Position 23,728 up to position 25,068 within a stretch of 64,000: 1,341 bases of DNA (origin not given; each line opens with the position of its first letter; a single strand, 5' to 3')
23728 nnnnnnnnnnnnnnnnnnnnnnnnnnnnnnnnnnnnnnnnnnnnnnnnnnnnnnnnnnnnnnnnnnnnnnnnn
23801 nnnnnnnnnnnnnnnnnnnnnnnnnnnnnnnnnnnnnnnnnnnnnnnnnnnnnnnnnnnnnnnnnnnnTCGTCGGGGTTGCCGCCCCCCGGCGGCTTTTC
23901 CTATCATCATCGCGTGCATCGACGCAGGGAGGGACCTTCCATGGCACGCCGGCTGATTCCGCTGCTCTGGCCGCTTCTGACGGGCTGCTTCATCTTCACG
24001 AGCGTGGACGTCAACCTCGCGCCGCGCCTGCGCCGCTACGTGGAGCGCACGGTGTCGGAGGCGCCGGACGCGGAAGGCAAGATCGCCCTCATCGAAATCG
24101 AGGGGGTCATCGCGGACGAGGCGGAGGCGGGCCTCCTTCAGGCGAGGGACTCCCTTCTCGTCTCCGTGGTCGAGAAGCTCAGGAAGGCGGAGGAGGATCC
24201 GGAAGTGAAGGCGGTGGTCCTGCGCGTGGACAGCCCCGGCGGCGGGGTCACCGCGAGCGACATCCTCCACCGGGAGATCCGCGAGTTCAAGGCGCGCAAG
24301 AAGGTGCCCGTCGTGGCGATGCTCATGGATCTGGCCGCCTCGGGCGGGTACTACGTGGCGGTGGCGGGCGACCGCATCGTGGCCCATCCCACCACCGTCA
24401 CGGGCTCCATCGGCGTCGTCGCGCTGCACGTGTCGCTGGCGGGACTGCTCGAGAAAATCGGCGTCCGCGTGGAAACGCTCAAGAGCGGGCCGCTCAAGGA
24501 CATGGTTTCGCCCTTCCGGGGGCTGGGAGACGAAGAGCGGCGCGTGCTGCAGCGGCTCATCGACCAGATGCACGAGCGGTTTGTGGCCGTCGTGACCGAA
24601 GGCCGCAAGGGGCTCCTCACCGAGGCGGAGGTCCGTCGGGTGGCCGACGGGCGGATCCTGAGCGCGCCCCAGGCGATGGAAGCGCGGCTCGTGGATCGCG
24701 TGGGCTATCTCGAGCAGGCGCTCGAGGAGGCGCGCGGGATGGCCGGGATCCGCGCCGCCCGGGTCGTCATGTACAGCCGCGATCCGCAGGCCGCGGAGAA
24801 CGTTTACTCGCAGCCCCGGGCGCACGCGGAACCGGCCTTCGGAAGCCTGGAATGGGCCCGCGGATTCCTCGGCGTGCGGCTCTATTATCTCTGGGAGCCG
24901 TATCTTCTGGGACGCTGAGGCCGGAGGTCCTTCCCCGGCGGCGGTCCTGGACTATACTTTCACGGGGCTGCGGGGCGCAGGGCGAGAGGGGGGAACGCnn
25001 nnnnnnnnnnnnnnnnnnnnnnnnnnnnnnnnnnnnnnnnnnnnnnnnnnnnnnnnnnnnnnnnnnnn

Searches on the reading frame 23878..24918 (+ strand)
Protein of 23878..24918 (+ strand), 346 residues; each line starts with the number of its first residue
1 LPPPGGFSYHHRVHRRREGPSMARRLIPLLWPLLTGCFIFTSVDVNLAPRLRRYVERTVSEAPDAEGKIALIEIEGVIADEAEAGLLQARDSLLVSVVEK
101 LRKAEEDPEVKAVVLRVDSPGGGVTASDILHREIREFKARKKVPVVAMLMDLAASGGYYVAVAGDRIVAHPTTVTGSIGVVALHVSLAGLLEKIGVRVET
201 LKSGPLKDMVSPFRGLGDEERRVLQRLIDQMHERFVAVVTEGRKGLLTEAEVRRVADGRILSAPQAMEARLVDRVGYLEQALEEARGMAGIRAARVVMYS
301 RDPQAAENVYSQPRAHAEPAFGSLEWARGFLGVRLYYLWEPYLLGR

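Call 54: search_protein_families(library=pfam, proteins=[window:23878-24918:+], max_evalue=0.01)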
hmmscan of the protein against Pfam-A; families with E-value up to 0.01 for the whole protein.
window:23878-24918:+ (346 aa): 4 families
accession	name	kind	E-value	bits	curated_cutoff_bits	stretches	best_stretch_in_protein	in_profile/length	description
PF01343.23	Peptidase_S49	-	1.1e-43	149.3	24.9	1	140-290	4-152/154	Peptidase family S49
PF25145.1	NfeD1b_N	-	6.5e-10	39.3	40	1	97-182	18-99/189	NfeD1b, N-terminal domain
PF01972.22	SDH_protease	-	8.5e-05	22.1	31.3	1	101-179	82-156/286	ClpP-like SDH-type serine proteinase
PF00574.28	CLP_protease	-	0.00028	21.3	20.2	1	92-166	28-98/182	Clp protease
